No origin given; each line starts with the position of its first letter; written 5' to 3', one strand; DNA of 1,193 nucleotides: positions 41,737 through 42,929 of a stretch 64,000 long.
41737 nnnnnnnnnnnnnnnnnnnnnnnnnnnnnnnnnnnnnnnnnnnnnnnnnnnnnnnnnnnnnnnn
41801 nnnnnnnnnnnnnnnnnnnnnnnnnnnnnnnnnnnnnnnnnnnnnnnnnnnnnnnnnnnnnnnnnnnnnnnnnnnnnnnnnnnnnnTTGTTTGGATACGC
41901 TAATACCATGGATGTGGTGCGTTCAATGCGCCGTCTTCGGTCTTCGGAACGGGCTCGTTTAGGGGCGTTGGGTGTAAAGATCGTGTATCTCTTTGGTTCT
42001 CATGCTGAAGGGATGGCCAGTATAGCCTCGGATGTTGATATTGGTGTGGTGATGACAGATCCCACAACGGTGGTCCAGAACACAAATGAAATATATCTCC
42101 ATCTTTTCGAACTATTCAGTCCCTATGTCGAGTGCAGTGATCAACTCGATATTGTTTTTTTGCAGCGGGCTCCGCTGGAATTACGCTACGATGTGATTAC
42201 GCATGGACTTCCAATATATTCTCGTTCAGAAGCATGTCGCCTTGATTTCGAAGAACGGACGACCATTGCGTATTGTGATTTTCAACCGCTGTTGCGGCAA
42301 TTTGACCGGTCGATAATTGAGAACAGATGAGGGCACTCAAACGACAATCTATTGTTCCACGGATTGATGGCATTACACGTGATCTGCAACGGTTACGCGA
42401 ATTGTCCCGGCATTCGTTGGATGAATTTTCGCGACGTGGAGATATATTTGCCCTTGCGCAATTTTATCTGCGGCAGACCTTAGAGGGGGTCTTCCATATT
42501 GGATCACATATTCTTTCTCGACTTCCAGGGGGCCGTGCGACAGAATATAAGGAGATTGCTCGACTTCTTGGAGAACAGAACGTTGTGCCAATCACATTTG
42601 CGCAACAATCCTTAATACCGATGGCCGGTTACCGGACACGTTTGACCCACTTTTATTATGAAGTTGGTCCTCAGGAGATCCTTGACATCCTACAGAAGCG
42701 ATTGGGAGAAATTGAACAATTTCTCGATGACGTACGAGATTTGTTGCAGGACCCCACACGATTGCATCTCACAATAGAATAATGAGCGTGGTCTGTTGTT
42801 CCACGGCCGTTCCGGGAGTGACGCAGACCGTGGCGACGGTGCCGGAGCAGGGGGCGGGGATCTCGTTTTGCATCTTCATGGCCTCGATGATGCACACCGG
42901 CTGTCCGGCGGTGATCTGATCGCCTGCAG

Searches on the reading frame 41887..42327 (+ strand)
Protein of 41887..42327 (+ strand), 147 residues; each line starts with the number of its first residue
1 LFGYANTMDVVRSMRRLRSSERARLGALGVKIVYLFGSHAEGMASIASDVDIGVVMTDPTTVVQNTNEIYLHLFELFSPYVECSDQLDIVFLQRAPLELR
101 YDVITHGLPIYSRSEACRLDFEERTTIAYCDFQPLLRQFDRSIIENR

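Call 45: search_protein_families(library=pfam, proteins=[window:41887-42327:+], max_evalue=0.001)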
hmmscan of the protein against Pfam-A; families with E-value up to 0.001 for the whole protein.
window:41887-42327:+ (147 aa): 3 families
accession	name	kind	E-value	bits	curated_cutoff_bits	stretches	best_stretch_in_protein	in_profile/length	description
PF18765.7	Polbeta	-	5.8e-14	52.5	26.9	1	30-115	13-92/93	Polymerase beta, Nucleotidyltransferase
PF01909.29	NTP_transf_2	-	2.8e-06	28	21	1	30-68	14-52/93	Nucleotidyltransferase domain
PF22600.2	MTPAP-like_central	-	0.00071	20.1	27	1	31-65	41-74/139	Poly(A) RNA polymerase, mitochondrial-like, central palm domain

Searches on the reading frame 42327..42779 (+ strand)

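Call 45: search_protein_families(library=pfam, proteins=[window:42327-42779:+], max_evalue=0.001)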
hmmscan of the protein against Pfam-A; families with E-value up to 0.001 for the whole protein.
window:42327-42779:+ (151 aa): 1 family
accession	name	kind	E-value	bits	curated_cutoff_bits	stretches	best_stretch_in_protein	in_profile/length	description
PF01934.22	HepT-like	-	1.5e-14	54.2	23.5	1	18-135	3-119/120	Ribonuclease HepT-like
